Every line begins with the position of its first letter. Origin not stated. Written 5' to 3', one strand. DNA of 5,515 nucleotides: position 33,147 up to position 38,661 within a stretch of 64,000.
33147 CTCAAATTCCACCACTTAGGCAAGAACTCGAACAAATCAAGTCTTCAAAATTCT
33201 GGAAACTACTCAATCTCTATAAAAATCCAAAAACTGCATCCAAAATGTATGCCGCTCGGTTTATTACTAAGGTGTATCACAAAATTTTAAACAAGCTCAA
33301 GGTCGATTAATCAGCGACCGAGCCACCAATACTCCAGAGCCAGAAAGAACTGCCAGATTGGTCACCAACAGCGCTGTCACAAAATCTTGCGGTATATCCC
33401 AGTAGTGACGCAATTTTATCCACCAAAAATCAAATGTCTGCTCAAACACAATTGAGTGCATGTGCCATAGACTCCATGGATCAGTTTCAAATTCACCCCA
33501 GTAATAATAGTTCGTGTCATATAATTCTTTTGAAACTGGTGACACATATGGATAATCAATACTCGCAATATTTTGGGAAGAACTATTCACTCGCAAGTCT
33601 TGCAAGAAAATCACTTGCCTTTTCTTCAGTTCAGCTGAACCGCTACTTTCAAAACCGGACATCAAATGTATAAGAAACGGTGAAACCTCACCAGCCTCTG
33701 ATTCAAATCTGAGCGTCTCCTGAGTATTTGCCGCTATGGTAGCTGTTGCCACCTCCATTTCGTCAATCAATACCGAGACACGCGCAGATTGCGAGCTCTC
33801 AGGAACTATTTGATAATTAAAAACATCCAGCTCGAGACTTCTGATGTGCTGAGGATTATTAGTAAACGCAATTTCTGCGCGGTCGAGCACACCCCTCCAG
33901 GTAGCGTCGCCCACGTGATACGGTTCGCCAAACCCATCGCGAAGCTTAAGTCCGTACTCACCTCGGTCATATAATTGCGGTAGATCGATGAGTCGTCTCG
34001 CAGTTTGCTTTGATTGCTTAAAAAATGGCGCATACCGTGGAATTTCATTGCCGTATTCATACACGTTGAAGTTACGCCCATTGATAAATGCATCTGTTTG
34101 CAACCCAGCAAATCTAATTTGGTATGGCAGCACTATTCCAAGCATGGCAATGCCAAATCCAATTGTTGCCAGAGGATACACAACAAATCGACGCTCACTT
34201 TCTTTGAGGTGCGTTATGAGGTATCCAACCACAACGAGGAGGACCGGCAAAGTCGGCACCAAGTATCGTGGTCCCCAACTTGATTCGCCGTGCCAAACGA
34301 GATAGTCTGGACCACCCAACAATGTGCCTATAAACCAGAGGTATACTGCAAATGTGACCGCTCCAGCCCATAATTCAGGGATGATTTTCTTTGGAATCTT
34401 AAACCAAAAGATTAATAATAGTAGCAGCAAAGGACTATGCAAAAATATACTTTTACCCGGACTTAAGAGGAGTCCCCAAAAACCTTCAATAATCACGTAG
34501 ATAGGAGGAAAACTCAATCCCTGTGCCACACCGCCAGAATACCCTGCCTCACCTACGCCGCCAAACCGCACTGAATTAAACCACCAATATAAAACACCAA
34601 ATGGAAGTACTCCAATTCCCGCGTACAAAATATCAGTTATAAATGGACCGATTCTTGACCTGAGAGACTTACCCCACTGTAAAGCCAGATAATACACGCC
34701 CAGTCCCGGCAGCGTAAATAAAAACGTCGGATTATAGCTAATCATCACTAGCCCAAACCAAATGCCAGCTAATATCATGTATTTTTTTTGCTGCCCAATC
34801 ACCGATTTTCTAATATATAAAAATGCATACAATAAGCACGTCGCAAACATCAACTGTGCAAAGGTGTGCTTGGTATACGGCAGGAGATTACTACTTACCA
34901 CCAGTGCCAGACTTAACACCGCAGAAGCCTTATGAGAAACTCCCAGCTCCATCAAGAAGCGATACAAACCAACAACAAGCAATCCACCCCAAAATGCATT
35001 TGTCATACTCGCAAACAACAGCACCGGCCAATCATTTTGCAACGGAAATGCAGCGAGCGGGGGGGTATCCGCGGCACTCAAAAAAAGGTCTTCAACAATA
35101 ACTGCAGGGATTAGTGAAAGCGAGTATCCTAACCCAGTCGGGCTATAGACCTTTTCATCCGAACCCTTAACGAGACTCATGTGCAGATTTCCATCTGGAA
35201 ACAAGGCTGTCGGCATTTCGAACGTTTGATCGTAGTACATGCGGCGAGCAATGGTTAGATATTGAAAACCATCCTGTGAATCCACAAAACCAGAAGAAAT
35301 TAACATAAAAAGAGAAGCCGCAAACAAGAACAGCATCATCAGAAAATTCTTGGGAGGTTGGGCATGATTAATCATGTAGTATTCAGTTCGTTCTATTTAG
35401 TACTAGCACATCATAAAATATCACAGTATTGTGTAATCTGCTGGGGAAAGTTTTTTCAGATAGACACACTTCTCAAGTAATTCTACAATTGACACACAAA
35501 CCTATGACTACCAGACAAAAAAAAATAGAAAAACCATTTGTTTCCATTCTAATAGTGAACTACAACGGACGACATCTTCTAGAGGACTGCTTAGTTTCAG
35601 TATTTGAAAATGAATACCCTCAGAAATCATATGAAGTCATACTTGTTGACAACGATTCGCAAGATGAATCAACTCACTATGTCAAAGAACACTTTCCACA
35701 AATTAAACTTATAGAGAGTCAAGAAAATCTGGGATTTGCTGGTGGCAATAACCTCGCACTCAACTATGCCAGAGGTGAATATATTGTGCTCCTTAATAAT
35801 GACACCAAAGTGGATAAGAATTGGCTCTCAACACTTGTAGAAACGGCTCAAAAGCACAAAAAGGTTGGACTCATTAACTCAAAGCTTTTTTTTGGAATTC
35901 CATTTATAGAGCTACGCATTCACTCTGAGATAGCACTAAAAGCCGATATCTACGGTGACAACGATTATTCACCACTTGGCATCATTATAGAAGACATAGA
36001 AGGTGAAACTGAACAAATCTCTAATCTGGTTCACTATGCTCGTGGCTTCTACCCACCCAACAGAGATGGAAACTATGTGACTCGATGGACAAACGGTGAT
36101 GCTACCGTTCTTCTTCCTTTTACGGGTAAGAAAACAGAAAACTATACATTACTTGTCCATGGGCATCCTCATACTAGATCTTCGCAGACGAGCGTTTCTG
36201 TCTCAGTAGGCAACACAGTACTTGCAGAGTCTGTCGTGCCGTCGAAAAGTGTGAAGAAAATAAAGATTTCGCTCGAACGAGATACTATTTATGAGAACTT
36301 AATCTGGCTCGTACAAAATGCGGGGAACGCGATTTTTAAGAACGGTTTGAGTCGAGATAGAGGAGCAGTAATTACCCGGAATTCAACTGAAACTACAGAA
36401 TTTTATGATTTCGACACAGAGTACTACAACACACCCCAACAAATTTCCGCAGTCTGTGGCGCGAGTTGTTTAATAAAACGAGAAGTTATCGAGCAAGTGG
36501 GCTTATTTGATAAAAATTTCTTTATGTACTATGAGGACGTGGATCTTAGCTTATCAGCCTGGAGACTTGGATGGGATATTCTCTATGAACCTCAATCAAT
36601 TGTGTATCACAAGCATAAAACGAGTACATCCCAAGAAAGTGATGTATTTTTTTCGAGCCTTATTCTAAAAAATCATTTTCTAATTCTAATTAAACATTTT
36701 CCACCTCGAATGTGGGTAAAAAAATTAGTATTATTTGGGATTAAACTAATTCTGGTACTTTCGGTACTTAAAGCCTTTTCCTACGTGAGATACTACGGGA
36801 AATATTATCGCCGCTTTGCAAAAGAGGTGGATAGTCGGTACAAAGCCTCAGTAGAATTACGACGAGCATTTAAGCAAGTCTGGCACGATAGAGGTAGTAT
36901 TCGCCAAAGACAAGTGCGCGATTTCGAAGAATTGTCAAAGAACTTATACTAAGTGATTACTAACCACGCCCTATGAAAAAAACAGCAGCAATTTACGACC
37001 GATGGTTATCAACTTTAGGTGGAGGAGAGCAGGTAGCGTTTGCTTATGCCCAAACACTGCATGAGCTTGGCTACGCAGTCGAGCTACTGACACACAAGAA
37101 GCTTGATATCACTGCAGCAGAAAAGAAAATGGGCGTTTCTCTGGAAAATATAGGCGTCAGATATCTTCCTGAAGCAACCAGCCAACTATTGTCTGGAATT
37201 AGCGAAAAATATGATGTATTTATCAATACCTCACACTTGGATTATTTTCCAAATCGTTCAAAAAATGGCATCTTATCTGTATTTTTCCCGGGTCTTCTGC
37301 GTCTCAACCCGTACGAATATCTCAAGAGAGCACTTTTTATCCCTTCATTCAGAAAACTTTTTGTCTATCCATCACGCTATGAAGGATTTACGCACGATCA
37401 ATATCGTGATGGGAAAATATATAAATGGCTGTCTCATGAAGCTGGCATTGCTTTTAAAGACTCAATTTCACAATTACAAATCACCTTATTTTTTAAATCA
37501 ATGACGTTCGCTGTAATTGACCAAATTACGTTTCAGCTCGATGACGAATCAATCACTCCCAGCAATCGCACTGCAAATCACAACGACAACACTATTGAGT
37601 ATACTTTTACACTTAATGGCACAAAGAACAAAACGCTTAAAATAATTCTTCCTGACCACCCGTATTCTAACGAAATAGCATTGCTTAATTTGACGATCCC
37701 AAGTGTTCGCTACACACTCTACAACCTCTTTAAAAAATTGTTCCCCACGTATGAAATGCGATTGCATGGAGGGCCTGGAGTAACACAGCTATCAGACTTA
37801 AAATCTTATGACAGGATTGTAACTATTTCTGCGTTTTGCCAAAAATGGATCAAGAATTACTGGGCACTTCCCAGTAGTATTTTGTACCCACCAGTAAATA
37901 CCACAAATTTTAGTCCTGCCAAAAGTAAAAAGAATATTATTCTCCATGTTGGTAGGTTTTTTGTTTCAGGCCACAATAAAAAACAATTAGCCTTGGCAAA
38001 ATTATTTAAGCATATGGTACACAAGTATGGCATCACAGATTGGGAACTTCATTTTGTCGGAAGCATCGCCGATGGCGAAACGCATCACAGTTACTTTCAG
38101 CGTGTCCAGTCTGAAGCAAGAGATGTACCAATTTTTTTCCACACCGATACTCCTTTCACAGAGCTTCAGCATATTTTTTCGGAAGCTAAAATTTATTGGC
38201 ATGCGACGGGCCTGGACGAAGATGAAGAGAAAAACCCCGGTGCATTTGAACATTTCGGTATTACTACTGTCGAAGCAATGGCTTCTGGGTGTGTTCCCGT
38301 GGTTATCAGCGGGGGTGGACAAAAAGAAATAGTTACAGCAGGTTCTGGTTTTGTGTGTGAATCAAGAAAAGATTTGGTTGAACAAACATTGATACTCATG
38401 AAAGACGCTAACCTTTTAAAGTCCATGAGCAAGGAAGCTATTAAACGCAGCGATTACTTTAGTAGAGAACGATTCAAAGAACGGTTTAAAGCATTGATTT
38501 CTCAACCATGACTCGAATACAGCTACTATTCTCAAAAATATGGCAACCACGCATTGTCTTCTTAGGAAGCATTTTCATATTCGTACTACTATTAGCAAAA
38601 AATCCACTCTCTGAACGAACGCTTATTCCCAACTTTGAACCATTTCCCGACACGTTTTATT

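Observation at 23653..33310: Methyltransferase-rich tailoring/export module: four SAM methyltransferases, a toroid protein, Wzx and Wzm/Wzt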

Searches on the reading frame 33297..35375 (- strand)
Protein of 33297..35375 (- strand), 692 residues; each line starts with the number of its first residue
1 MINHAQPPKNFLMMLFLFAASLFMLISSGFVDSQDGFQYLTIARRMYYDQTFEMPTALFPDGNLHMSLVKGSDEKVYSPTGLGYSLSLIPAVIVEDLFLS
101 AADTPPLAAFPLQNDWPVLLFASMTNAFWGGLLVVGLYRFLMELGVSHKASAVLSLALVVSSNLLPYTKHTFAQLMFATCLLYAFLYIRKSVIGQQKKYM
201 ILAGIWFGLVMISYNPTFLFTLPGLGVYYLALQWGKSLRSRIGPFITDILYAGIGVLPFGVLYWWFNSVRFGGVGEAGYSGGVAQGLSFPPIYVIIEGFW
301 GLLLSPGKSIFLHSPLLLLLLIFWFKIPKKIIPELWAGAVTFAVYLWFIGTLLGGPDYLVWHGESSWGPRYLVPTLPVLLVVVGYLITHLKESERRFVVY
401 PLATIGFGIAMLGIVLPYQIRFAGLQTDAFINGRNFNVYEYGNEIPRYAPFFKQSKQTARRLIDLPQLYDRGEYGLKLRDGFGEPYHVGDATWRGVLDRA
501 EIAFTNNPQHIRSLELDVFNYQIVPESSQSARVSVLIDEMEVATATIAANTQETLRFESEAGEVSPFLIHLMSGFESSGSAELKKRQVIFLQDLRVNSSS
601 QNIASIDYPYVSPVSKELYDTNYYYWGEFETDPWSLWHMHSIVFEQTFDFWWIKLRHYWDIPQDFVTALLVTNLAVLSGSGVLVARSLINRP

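Call 5: search_protein_families(library=pfam, proteins=[window:33297-35375:-], max_evalue=0.01)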
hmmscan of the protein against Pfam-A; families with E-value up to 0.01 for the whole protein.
window:33297-35375:- (692 aa): 1 family
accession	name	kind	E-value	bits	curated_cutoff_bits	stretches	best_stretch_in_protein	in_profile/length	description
PF13231.12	PMT_2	-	7.5e-05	23.4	26.1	1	126-258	28-156/160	Dolichyl-phosphate-mannose-protein mannosyltransferase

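Call 11: search_protein_families(library=ncbifam, proteins=[window:33297-35375:-], max_evalue=0.01)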
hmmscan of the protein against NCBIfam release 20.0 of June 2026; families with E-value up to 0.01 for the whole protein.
window:33297-35375:- (692 aa): 1 family
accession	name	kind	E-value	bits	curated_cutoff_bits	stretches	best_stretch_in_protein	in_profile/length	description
NF047440.1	LA3751_2_3_fam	subfamily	8.2e-07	28.2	200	1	125-411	104-381/460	LA_3751/LA_3752 family putative glycosyltransferase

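Call 74: find_related_loci(query=window:33297-35375:-, collection=metagenome_contigs, flank=10000)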
Query window:33297-35375:- (692 aa) in metagenome_contigs; peptide patterns used: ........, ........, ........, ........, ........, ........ (x = any residue, [..] = any of these).
86 stretches matched a pattern; 3 encode a relative of the query (tblastn E <= 1e-3); 3 distinct loci.
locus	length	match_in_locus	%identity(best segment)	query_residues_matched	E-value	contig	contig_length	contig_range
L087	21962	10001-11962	52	31-684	0e+0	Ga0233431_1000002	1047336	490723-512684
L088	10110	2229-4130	47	31-674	0e+0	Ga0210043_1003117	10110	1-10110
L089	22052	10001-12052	44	29-684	0e+0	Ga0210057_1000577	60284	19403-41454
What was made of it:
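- Tried and rejected: It returned only three loci (call 74).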

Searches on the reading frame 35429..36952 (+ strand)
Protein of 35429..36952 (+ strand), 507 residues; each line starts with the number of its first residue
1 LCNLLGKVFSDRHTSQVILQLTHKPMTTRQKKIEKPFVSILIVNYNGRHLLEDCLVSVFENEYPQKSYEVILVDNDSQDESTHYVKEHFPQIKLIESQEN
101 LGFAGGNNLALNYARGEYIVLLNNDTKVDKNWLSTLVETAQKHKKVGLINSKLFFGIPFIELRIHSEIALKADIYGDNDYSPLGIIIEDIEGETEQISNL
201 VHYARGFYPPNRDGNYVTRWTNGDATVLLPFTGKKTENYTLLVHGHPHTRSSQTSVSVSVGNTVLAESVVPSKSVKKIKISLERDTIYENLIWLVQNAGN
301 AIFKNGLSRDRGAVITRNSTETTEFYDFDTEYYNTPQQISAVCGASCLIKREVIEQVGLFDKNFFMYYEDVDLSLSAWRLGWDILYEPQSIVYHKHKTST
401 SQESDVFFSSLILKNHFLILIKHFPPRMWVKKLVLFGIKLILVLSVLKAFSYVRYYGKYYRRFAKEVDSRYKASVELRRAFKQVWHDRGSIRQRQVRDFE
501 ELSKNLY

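Call 5: search_protein_families(library=pfam, proteins=[window:35429-36952:+], max_evalue=0.01)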
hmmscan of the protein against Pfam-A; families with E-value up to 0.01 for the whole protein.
window:35429-36952:+ (507 aa): 6 families
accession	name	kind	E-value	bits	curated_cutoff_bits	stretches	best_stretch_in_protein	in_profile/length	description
PF00535.33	Glycos_transf_2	-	3.4e-26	92.6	23.3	1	39-148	1-111/168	Glycosyl transferase family 2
PF13641.12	Glyco_tranf_2_3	-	1.5e-16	61.5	27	2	324-400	139-217/230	Glycosyltransferase like family 2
PF13632.12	Glyco_trans_2_3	-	1.8e-09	38.2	27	1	320-452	50-182/198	Glycosyl transferase family group 2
PF10111.15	Glyco_tranf_2_2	-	3.5e-06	27.2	27.3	1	40-150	4-116/276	Glycosyltransferase like family 2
PF13506.12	Glyco_transf_21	-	0.00014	21.8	21.7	0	336-397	96-157/174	Glycosyl transferase family 21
PF13712.12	Glyco_tranf_2_5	-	0.0012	19.1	27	0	94-149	32-88/210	Glycosyltransferase like family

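Call 27: search_protein_families(library=ncbifam, proteins=[window:35429-36952:+], max_evalue=0.0001)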
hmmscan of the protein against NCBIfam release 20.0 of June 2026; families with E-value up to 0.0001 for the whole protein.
window:35429-36952:+ (507 aa): 21 families
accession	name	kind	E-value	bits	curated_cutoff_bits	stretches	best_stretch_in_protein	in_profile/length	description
TIGR03937.1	PgaC_IcaA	equivalog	2.4e-22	79.5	422.3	2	26-149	35-159/407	poly-beta-1,6-N-acetyl-D-glucosamine synthase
TIGR03965.1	mycofact_glyco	equivalog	4.5e-19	68.7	280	2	34-139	72-178/467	mycofactocin biosynthesis glycosyltransferase MftF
NF041875.1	EPS_EpsD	equivalog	5.4e-19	68.8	370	1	38-144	1-108/325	exopolysaccharide biosynthesis glycosyltransferase EpsD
TIGR03111.1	glyc2_xrt_Gpos1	hypoth_equivalog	8.3e-16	57.8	363.95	1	18-146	31-162/439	TIGR03111 family XrtG-associated glycosyltransferase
NF038299.1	EPS_HpsN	equivalog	3.8e-15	55.7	425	1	36-154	1-120/317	hormogonium polysaccharide biosynthesis glycosyltransferase HpsN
NF038302.1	EPS_HpsE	equivalog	4.3e-15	55.5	300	1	39-152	4-123/307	hormogonium polysaccharide biosynthesis glycosyltransferase HpsE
TIGR01556.1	rhamnosyltran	subfamily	5.7e-15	55.2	200.55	2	321-395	129-201/281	rhamnosyltransferase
NF007482.0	PRK10073.1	equivalog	1.2e-14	54.1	423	1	34-143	4-113/334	glycosyltransferase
NF050050.1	ProtGlycPglI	equivalog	4.6e-13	49.2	500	1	35-142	1-110/306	GalNAc(5)-diNAcBac-PP-undecaprenol beta-1,3-glucosyltransferase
NF047683.1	TeichurnBiosyTuaG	equivalog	2.1e-11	44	400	1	34-144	4-115/252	teichuronic acid biosynthesis protein TuaG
TIGR04283.1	glyco_like_mftF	equivalog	3.3e-11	43.2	182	1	38-150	1-108/221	TIGR04283 family arsenosugar biosynthesis glycosyltransferase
NF053739.1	GlytfEpsEBac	equivalog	1.4e-08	34.1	450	1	36-146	1-113/265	glycosyltransferase EpsE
TIGR03030.1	CelA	equivalog_domain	1.6e-08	33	699.1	1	16-156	111-269/714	UDP-forming cellulose synthase catalytic subunit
NF050113.1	gal_furan_GlfT1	equivalog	7.6e-08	32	330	1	41-144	4-109/290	galactofuranosyltransferase GlfT1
NF008558.0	PRK11498.1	equivalog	1.1e-06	26.8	992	1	16-153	253-390/872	UDP-forming cellulose synthase catalytic subunit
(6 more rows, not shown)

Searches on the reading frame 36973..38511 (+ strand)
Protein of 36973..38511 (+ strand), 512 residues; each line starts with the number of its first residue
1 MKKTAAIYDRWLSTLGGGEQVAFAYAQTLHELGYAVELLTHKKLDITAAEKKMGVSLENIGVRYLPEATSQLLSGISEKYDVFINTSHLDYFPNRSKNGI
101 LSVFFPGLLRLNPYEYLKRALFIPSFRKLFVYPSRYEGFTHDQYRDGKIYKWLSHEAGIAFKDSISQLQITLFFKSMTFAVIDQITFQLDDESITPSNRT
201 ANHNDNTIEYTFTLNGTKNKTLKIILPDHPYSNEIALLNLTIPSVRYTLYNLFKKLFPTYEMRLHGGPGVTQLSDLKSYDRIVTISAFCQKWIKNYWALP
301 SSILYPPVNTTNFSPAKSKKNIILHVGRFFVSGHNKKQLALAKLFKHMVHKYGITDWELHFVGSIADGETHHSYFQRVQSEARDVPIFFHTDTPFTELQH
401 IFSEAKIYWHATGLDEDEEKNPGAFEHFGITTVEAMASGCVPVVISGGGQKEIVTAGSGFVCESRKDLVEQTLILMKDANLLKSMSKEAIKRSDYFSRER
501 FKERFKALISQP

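Call 5: search_protein_families(library=pfam, proteins=[window:36973-38511:+], max_evalue=0.01)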
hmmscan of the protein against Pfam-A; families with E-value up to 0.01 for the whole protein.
window:36973-38511:+ (512 aa): 4 families
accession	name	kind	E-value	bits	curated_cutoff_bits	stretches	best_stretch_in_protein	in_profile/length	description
PF00534.26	Glycos_transf_1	-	1.9e-19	70.3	26.4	1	314-492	9-172/172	Glycosyl transferases group 1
PF13692.12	Glyco_trans_1_4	-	8.5e-12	46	27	1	321-478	2-142/142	Glycosyl transferases group 1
PF13439.12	Glyco_transf_4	-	0.00091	19.7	28.5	0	16-51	2-37/170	Glycosyltransferase Family 4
PF03033.26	Glyco_transf_28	-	0.0072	16.8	26.2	0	20-79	13-73/139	Glycosyltransferase family 28 N-terminal domain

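Call 27: search_protein_families(library=ncbifam, proteins=[window:36973-38511:+], max_evalue=0.0001)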
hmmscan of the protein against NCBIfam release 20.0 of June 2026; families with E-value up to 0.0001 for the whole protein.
window:36973-38511:+ (512 aa): 2 families
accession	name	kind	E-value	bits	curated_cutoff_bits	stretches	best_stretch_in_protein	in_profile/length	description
TIGR03999.1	thiol_BshA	equivalog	6.4e-08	31.9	273.7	1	425-508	282-369/375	N-acetyl-alpha-D-glucosaminyl L-malate synthase BshA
NF053787.1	GlcN_PG_synth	equivalog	4.1e-05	22.6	480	1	423-470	269-318/361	N-acetylglucosaminyl phosphatidylglycerol synthase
